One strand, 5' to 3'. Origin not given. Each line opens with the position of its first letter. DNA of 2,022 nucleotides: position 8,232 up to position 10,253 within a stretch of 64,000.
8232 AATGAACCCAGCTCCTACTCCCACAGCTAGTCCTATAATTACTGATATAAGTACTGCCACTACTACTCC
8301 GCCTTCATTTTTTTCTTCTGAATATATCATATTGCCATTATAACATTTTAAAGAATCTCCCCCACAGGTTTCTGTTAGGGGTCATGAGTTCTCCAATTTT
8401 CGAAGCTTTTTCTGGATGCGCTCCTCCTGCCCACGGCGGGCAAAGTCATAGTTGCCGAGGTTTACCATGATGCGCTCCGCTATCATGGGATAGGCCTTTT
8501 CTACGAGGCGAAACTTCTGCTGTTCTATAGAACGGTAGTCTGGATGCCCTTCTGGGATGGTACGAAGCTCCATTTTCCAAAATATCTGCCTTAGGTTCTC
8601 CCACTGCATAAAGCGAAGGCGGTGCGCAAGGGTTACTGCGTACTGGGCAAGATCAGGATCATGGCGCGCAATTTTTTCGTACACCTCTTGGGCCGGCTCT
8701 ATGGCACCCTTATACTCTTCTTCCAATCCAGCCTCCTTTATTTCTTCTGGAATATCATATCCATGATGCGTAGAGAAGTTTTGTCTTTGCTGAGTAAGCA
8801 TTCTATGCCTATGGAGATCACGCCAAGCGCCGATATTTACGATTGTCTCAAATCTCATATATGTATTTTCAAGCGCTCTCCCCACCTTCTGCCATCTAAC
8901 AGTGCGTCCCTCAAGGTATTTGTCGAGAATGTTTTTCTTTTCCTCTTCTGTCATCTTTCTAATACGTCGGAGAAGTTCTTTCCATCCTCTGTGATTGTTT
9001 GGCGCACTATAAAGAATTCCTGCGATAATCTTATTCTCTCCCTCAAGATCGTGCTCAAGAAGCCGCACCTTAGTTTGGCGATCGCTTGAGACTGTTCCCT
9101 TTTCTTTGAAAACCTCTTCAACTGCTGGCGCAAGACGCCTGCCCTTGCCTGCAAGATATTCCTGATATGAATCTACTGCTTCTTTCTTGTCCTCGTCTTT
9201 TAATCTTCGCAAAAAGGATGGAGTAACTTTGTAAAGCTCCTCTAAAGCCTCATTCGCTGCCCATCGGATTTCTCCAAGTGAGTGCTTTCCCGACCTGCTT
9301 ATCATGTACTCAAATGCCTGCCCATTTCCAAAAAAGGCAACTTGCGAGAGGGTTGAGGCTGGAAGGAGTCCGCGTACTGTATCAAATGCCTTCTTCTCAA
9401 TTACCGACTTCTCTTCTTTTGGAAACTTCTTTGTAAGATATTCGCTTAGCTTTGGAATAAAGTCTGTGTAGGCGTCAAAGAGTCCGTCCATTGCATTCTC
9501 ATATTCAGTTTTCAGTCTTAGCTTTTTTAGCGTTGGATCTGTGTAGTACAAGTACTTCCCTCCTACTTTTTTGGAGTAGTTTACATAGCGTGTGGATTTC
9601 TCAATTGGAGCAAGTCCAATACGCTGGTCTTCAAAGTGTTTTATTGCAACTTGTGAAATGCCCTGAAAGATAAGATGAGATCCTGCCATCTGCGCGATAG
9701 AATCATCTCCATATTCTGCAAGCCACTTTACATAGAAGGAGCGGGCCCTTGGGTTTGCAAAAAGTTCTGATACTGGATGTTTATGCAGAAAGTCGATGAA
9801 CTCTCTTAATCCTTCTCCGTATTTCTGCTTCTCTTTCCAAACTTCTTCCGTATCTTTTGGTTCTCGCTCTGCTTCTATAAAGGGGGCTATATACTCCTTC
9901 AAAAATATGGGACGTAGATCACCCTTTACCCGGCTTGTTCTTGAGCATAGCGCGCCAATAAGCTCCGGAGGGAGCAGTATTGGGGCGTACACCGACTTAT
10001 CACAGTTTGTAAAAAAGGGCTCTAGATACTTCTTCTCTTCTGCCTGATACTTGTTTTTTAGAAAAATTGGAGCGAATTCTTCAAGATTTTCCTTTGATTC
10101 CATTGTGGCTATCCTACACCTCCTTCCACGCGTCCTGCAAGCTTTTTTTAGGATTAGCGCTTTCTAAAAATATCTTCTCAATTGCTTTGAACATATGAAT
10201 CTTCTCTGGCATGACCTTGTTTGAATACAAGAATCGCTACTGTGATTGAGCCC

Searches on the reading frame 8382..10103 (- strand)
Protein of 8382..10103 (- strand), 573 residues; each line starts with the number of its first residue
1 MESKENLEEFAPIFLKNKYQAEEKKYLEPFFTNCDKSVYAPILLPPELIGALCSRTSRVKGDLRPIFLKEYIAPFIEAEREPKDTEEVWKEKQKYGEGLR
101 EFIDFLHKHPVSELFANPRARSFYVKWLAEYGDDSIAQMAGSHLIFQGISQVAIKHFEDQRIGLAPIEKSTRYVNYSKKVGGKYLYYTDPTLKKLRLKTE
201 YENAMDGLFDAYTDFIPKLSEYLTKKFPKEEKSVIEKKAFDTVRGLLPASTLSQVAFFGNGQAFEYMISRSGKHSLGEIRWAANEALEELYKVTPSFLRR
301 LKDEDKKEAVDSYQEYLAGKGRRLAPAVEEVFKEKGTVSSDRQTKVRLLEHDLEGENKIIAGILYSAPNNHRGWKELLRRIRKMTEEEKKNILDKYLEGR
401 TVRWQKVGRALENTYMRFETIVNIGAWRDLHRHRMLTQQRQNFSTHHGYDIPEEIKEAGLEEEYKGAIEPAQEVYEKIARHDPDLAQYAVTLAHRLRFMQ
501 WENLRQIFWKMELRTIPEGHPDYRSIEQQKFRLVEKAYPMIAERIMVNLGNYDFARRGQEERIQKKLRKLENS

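Call 26: search_protein_families(library=pfam, proteins=[window:8382-10103:-], max_evalue=0.001)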
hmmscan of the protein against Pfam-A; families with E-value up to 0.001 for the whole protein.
window:8382-10103:- (573 aa): 1 family
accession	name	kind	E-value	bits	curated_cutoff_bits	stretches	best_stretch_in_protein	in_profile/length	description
PF02511.20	Thy1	-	1.3e-37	129.9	24.8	2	124-296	41-191/191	Thymidylate synthase complementing protein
